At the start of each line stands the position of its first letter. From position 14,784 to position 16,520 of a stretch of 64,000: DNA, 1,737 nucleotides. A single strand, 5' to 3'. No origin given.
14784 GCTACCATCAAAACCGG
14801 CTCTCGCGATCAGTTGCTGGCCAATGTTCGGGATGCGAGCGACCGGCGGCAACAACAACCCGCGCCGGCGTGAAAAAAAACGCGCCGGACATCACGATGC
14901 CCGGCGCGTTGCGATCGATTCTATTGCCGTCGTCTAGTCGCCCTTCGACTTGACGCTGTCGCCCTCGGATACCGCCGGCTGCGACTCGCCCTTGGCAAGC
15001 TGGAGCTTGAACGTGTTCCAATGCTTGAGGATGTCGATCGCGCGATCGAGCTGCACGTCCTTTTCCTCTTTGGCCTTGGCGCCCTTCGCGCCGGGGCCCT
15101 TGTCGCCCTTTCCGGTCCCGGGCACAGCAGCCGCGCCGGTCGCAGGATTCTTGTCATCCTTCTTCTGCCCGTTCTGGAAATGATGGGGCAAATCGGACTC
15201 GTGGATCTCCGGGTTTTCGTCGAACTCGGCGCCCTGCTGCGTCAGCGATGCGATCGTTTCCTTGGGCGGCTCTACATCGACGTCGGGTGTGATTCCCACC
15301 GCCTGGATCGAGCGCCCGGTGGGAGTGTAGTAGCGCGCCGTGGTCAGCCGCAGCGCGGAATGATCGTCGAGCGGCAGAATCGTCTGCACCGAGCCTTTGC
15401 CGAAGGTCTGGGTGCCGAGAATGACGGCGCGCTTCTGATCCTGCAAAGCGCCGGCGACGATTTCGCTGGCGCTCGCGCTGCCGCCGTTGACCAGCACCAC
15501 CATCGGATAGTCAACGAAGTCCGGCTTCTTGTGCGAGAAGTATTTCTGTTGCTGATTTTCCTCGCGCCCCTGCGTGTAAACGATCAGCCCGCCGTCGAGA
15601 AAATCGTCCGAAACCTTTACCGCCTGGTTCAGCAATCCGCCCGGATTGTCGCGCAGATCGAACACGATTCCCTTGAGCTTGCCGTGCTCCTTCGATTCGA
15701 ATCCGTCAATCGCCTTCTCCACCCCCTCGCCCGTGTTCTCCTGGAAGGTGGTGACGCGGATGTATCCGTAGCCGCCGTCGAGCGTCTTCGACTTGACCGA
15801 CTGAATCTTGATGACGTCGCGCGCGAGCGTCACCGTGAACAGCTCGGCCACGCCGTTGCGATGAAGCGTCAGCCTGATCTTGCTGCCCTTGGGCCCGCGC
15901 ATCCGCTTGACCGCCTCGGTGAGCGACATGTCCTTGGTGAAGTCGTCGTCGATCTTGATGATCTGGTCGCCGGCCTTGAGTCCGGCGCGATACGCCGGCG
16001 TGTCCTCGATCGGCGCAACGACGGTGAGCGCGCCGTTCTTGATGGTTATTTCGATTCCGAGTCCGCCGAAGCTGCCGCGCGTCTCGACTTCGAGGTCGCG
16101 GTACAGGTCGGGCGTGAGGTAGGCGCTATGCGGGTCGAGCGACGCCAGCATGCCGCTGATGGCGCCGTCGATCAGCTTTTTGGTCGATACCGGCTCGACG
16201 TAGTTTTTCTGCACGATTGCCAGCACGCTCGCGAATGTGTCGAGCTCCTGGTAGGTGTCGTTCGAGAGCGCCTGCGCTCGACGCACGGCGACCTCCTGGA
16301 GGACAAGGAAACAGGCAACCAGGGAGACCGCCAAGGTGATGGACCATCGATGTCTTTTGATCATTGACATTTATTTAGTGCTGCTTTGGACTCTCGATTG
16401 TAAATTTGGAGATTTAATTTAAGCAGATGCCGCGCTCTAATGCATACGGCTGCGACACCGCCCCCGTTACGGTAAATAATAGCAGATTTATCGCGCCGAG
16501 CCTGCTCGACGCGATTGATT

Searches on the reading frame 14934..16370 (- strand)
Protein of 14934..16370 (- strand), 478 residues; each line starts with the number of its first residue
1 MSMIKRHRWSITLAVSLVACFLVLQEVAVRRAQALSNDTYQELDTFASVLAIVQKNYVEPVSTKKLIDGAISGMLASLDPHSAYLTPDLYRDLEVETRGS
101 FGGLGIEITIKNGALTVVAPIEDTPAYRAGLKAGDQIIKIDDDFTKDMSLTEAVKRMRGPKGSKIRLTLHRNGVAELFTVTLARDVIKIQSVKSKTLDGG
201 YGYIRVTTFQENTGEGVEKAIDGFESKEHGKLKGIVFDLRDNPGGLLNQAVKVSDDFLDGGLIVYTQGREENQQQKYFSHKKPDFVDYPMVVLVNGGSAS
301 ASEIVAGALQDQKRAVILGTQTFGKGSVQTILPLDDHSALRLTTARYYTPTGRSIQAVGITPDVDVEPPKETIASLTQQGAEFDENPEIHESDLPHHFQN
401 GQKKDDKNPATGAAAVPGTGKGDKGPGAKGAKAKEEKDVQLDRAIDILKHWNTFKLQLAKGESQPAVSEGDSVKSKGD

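Call 60: search_protein_families(library=pfam, proteins=[window:14934-16370:-], max_evalue=0.00001)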
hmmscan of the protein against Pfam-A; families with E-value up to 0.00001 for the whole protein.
window:14934-16370:- (478 aa): 5 families
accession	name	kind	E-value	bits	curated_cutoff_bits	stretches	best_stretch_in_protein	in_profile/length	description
PF03572.23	Peptidase_S41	-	7.1e-58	195.3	24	1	201-366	2-165/165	Peptidase family S41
PF22694.1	CtpB_N-like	-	3.5e-11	43.8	27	1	29-85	24-81/85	Activating protease CtpB N-terminal domain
PF13180.12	PDZ_2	-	8.2e-11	42.5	27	1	102-182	1-80/80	PDZ domain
PF00595.29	PDZ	-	6e-10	39.8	23.2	1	100-169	8-80/81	PDZ domain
PF17820.7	PDZ_6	-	6e-10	39.2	27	1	117-171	2-54/54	PDZ domain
